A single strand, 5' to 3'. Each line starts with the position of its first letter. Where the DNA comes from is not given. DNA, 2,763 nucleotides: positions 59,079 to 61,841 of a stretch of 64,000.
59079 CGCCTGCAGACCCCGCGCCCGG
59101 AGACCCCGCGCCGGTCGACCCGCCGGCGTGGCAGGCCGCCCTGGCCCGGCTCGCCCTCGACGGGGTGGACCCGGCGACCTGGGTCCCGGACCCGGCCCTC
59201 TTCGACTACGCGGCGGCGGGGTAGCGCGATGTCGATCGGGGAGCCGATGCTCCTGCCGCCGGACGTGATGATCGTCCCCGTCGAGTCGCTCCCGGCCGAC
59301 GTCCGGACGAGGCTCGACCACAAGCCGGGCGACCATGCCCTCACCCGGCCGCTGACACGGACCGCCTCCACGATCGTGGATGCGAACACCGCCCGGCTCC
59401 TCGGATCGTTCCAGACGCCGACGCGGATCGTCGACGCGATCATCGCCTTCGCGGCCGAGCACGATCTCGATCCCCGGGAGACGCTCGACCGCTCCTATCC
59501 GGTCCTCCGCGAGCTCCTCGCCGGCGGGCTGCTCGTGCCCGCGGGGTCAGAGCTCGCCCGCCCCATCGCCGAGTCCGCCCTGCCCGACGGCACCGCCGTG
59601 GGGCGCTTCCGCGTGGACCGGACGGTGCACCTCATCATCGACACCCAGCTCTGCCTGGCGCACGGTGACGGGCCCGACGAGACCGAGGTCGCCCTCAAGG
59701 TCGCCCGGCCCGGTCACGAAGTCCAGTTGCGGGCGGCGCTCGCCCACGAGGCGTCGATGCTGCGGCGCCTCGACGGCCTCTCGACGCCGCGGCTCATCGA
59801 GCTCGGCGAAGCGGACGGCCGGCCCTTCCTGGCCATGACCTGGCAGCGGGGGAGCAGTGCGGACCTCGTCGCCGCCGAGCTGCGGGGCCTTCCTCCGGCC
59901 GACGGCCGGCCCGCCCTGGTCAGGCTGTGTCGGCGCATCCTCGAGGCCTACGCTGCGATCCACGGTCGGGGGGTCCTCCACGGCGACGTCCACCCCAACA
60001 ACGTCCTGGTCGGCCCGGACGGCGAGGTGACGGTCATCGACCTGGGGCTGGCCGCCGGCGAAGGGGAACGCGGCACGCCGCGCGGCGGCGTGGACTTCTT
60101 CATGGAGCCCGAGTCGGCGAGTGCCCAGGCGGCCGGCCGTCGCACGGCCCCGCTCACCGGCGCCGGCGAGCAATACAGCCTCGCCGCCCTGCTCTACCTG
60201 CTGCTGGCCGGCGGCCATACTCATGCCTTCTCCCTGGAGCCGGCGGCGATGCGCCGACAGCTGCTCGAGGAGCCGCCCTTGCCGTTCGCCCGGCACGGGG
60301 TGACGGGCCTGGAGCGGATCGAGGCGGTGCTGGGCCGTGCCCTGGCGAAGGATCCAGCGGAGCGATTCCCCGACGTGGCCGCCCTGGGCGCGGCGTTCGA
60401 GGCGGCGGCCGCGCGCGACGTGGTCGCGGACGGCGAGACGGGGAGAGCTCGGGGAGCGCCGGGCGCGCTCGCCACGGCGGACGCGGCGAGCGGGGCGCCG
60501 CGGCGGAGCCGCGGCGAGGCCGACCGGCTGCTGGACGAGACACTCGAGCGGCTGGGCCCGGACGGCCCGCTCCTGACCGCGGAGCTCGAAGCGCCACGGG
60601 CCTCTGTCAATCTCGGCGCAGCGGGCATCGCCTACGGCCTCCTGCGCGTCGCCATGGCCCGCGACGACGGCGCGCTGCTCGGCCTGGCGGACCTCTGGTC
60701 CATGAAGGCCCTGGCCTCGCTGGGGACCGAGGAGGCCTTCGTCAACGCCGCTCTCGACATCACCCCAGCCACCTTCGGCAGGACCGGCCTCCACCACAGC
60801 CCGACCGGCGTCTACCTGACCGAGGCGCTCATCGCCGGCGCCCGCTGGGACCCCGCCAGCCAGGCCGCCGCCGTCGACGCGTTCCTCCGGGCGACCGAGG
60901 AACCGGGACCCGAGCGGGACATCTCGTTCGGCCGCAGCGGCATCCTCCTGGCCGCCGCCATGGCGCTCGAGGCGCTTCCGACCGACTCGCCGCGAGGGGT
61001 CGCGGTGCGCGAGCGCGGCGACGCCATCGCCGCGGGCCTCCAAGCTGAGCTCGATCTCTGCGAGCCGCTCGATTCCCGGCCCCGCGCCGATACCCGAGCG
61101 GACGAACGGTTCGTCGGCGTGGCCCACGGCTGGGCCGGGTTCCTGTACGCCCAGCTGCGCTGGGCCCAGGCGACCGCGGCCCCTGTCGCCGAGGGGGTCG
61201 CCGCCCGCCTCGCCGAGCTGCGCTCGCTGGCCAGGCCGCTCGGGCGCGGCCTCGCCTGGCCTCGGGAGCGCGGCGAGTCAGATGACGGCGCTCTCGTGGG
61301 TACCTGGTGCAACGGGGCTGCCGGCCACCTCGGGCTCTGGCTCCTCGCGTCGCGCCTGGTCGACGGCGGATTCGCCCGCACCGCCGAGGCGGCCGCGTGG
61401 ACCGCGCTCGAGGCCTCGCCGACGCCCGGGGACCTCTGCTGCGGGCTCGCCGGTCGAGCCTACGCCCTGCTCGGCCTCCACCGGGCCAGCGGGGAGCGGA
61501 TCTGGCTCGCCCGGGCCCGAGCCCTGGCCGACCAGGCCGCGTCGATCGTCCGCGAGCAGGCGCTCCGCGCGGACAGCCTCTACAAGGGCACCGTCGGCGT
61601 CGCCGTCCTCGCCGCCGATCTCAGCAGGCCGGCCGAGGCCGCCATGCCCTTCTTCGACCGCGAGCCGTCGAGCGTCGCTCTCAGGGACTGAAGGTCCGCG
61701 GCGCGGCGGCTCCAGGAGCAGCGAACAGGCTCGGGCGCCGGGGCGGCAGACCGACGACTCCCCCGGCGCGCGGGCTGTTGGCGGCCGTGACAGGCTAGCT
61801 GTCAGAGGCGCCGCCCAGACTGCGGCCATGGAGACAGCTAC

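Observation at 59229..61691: Kinase–LanC-like fusion without a lyase domain, and with a CC in place of the usual CH(G) zinc-ligand motif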

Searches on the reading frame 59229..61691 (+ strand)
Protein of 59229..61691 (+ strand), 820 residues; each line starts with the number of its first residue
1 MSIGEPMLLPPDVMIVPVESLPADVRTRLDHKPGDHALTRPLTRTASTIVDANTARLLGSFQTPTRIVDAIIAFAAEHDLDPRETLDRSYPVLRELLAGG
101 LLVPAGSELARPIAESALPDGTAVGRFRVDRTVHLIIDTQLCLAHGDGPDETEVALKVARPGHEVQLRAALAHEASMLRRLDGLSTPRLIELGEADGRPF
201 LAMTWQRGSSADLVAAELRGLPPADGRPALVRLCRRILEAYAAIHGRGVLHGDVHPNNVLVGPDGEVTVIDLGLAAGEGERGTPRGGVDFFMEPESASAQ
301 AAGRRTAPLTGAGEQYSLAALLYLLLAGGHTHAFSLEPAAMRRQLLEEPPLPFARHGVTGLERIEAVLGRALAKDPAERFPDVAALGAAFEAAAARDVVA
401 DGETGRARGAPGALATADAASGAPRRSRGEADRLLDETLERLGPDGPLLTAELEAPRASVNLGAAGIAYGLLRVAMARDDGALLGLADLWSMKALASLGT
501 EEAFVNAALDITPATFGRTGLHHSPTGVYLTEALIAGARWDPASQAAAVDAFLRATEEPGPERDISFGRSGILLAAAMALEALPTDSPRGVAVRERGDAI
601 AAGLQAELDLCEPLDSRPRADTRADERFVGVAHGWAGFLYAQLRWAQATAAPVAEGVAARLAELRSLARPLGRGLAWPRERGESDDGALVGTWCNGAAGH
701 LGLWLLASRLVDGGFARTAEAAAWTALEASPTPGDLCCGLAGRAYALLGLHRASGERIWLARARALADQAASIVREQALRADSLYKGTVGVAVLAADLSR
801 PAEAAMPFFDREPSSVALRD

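Call 5: search_protein_families(library=pfam, proteins=[window:59229-61691:+], max_evalue=0.01)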
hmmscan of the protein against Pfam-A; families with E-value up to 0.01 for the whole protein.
window:59229-61691:+ (820 aa): 5 families
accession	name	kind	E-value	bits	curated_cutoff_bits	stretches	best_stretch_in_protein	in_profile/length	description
PF05147.19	LANC_like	-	3e-16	59.4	23.2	1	527-809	61-348/350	Lanthionine synthetase C-like protein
PF00069.31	Pkinase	-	2e-10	41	31.7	1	151-329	24-194/263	Protein kinase domain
PF07714.23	PK_Tyr_Ser-Thr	-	5.4e-07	29.6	23.1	1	149-355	26-227/258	Protein tyrosine and serine/threonine kinase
PF01636.29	APH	-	5.3e-05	23.5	23.2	2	247-275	168-197/239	Phosphotransferase enzyme family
PF03109.22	ABC1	-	0.00074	19.2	22.9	1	232-275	170-214/244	ABC1 atypical kinase-like domain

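Call 6: search_protein_families(library=ncbifam, proteins=[window:59229-61691:+], max_evalue=0.01)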
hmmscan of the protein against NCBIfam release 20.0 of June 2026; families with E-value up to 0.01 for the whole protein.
window:59229-61691:+ (820 aa): 17 families
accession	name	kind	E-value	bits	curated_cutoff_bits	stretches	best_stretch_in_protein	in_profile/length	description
NF038150.1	lanthi_synth_IV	equivalog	2.6e-50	171.6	650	1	124-771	188-805/851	class IV lanthionine synthetase LanL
NF038151.1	lanthi_synth_III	equivalog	4.4e-25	88.2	575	1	150-343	244-439/833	class III lanthionine synthetase LanKC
NF052427.1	StpK7MSMEG_1200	equivalog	1e-14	53.9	900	1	184-407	64-282/601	serine/threonine protein kinase StpK7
NF033483.0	PknB_PASTA_kin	equivalog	2.2e-14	53.4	450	1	153-400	34-275/563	Stk1 family PASTA domain-containing Ser/Thr kinase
TIGR03897.1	lanti_2_LanM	subfamily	4.4e-12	44.6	304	1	623-779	745-902/932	type 2 lanthipeptide synthetase LanM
NF047741.1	antiphage_MADS6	equivalog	1.2e-11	43.9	460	1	231-397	302-464/612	methylation-associated defense system protein kinase MAD6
NF009651.0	PRK13184.1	equivalog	3.7e-08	31.8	839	1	228-276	113-161/932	serine/threonine-protein kinase PknD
TIGR03724.2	arch_bud32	equivalog_domain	2.8e-06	27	125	1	232-278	89-134/193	KEOPS complex kinase/ATPase Bud32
NF033442.0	BREX_PglW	equivalog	3.3e-06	25.1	990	1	148-393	535-769/1391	BREX system serine/threonine kinase PglW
TIGR01982.1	UbiB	equivalog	0.00017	20.3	487.55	1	242-274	270-302/436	2-polyprenylphenol 6-hydroxylase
NF011462.0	PRK14879.1-3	equivalog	0.00028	20.7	174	1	233-280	87-133/192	Kae1-associated kinase Bud32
NF040671.1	PLuB_AAA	exception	0.0011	16.3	999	1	231-391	106-244/1256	PLuB system helicase-like protein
NF050082.1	ATPase_MABP1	exception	0.002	17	800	1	241-276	268-303/435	macrolide-binding ATPase MABP-1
NF007174.0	PRK09605.1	equivalog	0.002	16.6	447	1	232-277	431-475/535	bifunctional N(6)-L-threonylcarbamoyladenine synthase/serine/threonine protein kinase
NF011464.0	PRK14879.1-7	equivalog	0.0021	17.8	246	1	231-276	106-150/221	Kae1-associated kinase Bud32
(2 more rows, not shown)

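Call 11: find_homologous_proteins(query=window:59229-61691:+)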
Query window:59229-61691:+ (820 aa): 407 proteins with E <= 0.001 among 8000 candidates; the best 120 are listed.
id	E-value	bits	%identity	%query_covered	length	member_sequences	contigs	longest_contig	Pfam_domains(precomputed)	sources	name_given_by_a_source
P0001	0.0e+0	1769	100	100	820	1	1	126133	PF07714.24,PF00069.32,PF05147.20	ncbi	ncbi:MAG TPA: lanthionine synthetase LanC family protein [Candidatus Limnocylindrales bacterium]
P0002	0.0e+0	1175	70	99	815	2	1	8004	PF07714.24,PF00069.32,PF05147.20,PF01636.30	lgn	-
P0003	0.0e+0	1128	67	99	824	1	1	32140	PF07714.24,PF00069.32,PF05147.20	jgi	jgi:hypothetical protein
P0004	0.0e+0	1120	66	99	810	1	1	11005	PF00069.32,PF05147.20,PF01636.30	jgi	jgi:hypothetical protein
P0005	5.9e-297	1005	61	99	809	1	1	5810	PF07714.24,PF00069.32,PF03109.23,PF05147.20,PF01636.30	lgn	-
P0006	1.4e-294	998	60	99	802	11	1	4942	PF07714.24,PF00069.32,PF03109.23,PF05147.20,PF01636.30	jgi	jgi:serine/threonine-protein kinase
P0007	1.3e-289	981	60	99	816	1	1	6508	PF07714.24,PF00069.32,PF05147.20,PF01636.30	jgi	jgi:hypothetical protein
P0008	3.9e-289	980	60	99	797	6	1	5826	PF07714.24,PF00069.32,PF03109.23,PF05147.20,PF01636.30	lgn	-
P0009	3.9e-284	963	60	99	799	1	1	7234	PF07714.24,PF00069.32,PF03109.23,PF05147.20,PF01636.30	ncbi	-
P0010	2.3e-281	954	60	99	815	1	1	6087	PF07714.24,PF00069.32,PF03109.23,PF05147.20,PF01636.30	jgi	jgi:serine/threonine protein kinase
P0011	2.7e-280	950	59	99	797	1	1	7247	PF07714.24,PF00069.32,PF03109.23,PF05147.20,PF01636.30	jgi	jgi:serine/threonine-protein kinase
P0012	2.0e-279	947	59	99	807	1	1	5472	PF07714.24,PF00069.32,PF03109.23,PF05147.20,PF01636.30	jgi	-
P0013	4.6e-279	946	59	99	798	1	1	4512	PF07714.24,PF00069.32,PF03109.23,PF05147.20,PF01636.30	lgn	-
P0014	8.8e-279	945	58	99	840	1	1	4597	PF07714.24,PF00069.32,PF03109.23,PF05147.20,PF01636.30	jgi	jgi:serine/threonine-protein kinase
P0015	1.5e-276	938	58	99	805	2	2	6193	PF07714.24,PF00069.32,PF05147.20,PF01636.30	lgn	-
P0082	2.9e-195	669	48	99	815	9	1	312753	PF07714.24,PF00069.32,PF03109.23,PF05147.20,PF01636.30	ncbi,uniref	ncbi:lanthionine synthetase LanC family protein [Nonomuraea wenchangensis]|uniref:lanthionine synthe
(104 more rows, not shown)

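Call 14: find_related_loci(query=A1, collection=genome_contigs, flank=8000)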
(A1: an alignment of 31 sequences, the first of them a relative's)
Query A1 (820 aa) in genome_contigs; peptide patterns used: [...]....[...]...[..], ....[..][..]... (x = any residue, [..] = any of these).
486 stretches matched a pattern; 343 encode a relative of the query (tblastn E <= 1e-3); the best 80 are kept; 80 distinct loci.
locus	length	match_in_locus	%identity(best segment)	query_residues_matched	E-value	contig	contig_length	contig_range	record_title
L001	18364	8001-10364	59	1-809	0e+0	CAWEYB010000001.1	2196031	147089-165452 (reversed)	MAG: uncultured Chloroflexia bacterium isolate MFD05513.bin.2.174 genome assembly, contig: contig_16543, whole genome sh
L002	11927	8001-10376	59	1-812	0e+0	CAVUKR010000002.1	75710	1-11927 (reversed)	MAG: uncultured Chloroflexia bacterium isolate MFD02134.bin.2.62 genome assembly, contig: contig_15133, whole genome sho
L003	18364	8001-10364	58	1-809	0e+0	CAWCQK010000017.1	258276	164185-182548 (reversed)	MAG: uncultured Chloroflexia bacterium isolate MFD04967.bin.2.110 genome assembly, contig: contig_9638, whole genome sho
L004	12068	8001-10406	58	3-812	0e+0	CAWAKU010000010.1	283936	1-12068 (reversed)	MAG: uncultured Chloroflexia bacterium isolate MFD02134.bin.1.198 genome assembly, contig: contig_36453, whole genome sh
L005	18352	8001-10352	57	1-812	0e+0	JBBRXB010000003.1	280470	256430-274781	MAG: Candidatus Limnocylindrales bacterium isolate La4_metabat2.136 La4_metabat2.136_K_2140756_L_280470_cov_24.1077, who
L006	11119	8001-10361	48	5-812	0e+0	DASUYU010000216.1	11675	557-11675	MAG TPA_asm: Thermoleophilaceae bacterium isolate SMAG_U1903 k141_1276833, whole genome shotgun sequence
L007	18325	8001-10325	49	1-812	0e+0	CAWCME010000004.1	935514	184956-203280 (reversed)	MAG: uncultured Actinomycetes bacterium isolate MFD05502.bin.2.141 genome assembly, contig: contig_19428, whole genome s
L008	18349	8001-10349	49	7-810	0e+0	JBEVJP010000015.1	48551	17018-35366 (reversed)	MAG: Solirubrobacterales bacterium isolate T4R1BO.metabat2.23 T4R1BO.metabat2.23_k133_1963558, whole genome shotgun sequ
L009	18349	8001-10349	48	7-812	0e+0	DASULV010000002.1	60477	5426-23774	MAG TPA_asm: Solirubrobacterales bacterium isolate SMAG_U1554 k141_1809956, whole genome shotgun sequence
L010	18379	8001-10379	46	1-812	0e+0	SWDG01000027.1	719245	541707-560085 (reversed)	MAG: Nitrospira sp. isolate RSF1 Nitrospira_sp_RSF1_2, whole genome shotgun sequence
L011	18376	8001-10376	46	1-812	0e+0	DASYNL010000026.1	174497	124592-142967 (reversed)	MAG TPA_asm: Solirubrobacteraceae bacterium isolate SMAG_U4402 k141_5257405, whole genome shotgun sequence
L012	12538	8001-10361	44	1-810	0e+0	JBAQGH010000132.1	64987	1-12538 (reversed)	MAG: Solirubrobacteraceae bacterium isolate MFD05814_ilm_asm_bin19 k127_656241, whole genome shotgun sequence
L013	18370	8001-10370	47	1-812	0e+0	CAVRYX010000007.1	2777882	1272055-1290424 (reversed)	MAG: uncultured Solirubrobacterales bacterium isolate MFD06092.bin.1.203 genome assembly, contig: contig_7298, whole gen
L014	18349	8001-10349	45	5-810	0e+0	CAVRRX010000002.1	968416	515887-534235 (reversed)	MAG: uncultured Solirubrobacterales bacterium isolate MFD01138.bin.2.70 genome assembly, contig: contig_33300, whole gen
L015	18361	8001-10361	44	1-810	0e+0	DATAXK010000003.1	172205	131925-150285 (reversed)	MAG TPA_asm: Solirubrobacteraceae bacterium isolate SMAG_U5651 k141_2007455, whole genome shotgun sequence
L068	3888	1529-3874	38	5-812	2e-156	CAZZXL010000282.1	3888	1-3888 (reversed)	MAG: uncultured Acetobacteraceae bacterium isolate Brown_X.bin.1 genome assembly, contig: NODE_7446_length_3888_cov_6.71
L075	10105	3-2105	42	96-812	7e-147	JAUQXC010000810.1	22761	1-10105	MAG: Thermoflexales bacterium isolate BIN19 contig_279024, whole genome shotgun sequence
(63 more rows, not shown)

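Call 44: search_solved_structures(query=window:59229-61691:+, max_evalue=0.001, show_alignments=0)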
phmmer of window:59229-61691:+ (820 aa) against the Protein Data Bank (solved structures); distinct sequences matched with E-value up to 0.001: 205 (the best 60 are shown).
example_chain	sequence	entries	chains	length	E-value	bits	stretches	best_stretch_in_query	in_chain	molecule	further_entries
9ruk_A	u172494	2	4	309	3.7e-15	58.5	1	125-385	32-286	Serine/threonine-protein kinase StkP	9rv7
9ruj_A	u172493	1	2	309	4.9e-15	58.1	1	125-385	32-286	Serine/threonine-protein kinase StkP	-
9ru3_A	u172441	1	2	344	5.2e-15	58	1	125-386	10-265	Serine/threonine-protein kinase StkP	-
2h34_A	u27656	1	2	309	1.5e-13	53.2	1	102-395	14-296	Serine/threonine-protein kinase pknE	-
3f69_A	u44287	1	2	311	7.7e-11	44.2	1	173-388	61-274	Serine/threonine-protein kinase pknB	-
7naa_A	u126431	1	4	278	2.5e-10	42.5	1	164-382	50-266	Non-specific serine/threonine protein kinase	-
3ori_A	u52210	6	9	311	2.7e-10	42.4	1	173-388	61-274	Serine/threonine protein kinase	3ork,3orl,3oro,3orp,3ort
6i2p_A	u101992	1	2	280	3.2e-10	42.2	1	198-387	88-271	Serine/threonine-protein kinase PknB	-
3f61_A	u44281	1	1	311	3.5e-10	42.1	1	173-388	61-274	Serine/threonine-protein kinase pknB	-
6b2p_A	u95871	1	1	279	3.5e-10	42.1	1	198-387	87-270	Serine/threonine-protein kinase PknB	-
5u94_A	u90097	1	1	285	3.6e-10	42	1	198-388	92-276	Serine/threonine-protein kinase PknB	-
1o6y_A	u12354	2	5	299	4e-10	41.9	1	198-387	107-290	SERINE/THREONINE-PROTEIN KINASE PKNB | Probable serine/threonine-protein kinase pknB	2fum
1mru_A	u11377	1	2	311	4.2e-10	41.8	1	199-388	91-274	Probable serine/threonine-protein kinase pknB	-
3orm_A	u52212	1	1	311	5.1e-10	41.5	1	199-388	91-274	Serine/threonine protein kinase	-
9mzy_A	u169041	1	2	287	1.6e-08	36.6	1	165-276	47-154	Receptor-interacting serine/threonine-protein kinase 1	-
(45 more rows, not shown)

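Call 83: find_encoding_contigs(protein=P0001, flank=6000, max_places=3)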
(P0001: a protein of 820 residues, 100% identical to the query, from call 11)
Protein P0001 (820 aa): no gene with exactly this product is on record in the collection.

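Call 85: find_encoding_contigs(protein=P0082, flank=6000, max_places=2)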
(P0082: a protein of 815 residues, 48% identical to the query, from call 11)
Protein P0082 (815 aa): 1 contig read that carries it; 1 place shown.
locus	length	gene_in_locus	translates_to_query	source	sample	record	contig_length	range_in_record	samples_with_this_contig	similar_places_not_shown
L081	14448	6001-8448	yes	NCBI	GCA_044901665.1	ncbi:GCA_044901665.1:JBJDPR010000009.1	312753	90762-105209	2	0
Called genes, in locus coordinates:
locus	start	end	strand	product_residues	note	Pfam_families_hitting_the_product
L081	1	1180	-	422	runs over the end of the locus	-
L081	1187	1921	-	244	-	-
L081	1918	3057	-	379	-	PF21836:DUF6895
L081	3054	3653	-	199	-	-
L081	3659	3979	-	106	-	-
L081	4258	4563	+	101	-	-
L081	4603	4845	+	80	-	-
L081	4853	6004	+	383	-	-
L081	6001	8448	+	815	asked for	PF00069:Pkinase, PF03109:ABC1 (faint), PF07714:PK_Tyr_Ser-Thr (faint), PF01636:APH (weak), PF05147:LANC_like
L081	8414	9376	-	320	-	PF14525:AraC_binding_2, PF12833:HTH_18, PF00165:HTH_AraC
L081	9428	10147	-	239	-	PF00106:adh_short, PF01370:Epimerase, PF08659:KR (weak), PF13561:adh_short_C2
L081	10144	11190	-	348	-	PF08240:ADH_N, PF16912:Glu_dehyd_C (weak), PF00107:ADH_zinc_N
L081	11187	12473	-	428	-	PF00083:Sugar_tr, PF01306:LacY_symp (faint), PF06779:MFS_4 (weak), PF07690:MFS_1, PF12832:MFS_1_like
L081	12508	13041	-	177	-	PF12973:Cupin_7, PF07883:Cupin_2 (weak)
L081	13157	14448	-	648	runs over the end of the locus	PF06472:ABC_membrane_2, PF05992:SbmA_BacA, PF00005:ABC_tran, PF13191:AAA_16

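Call 89: search_protein_families(library=padloc, proteins=[window:59229-61691:+], max_evalue=0.001)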
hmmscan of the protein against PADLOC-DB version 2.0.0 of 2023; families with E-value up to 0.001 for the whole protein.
window:59229-61691:+ (820 aa): 28 families (the best 25 are shown)
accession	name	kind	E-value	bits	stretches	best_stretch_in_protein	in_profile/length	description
PDLC04042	PD-T4-6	-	3.3e-29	100.4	1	150-399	33-278/292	-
PDLC04053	PD-T4-6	-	1.1e-25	88.8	1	151-402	34-280/311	-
PDLC04043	PD-T4-6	-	9.5e-23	78.9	1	152-407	41-286/452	-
PDLC04039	PD-T4-6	-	1.5e-22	78.3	1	121-397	10-279/458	-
PDLC04041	PD-T4-6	-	4.8e-22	76.8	1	112-408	16-308/443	-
PDLC04054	PD-T4-6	-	1.1e-21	75.7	1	153-422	37-303/347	-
PDLC04061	PD-T4-6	-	3.2e-18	64.5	1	167-415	59-305/510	-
PDLC04047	PD-T4-6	-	4.9e-18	63.3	1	149-391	34-270/327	-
PDLC04138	mad6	-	3.4e-15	54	1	150-396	75-316/659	mads_6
PDLC03920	MkoA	-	1.2e-14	51.6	1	149-395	30-279/1112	-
PDLC03921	MkoA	-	5.2e-13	45.6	2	231-397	314-470/1607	-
PDLC04040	PD-T4-6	-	6e-13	46.4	1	191-401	70-273/547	-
PDLC04052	PD-T4-6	-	2.3e-12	44.9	1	233-421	118-306/496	-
PDLC04057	PD-T4-6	-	7.2e-12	43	1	172-400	56-277/443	-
PDLC04048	PD-T4-6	-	1.5e-11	42.2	1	150-329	35-209/354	-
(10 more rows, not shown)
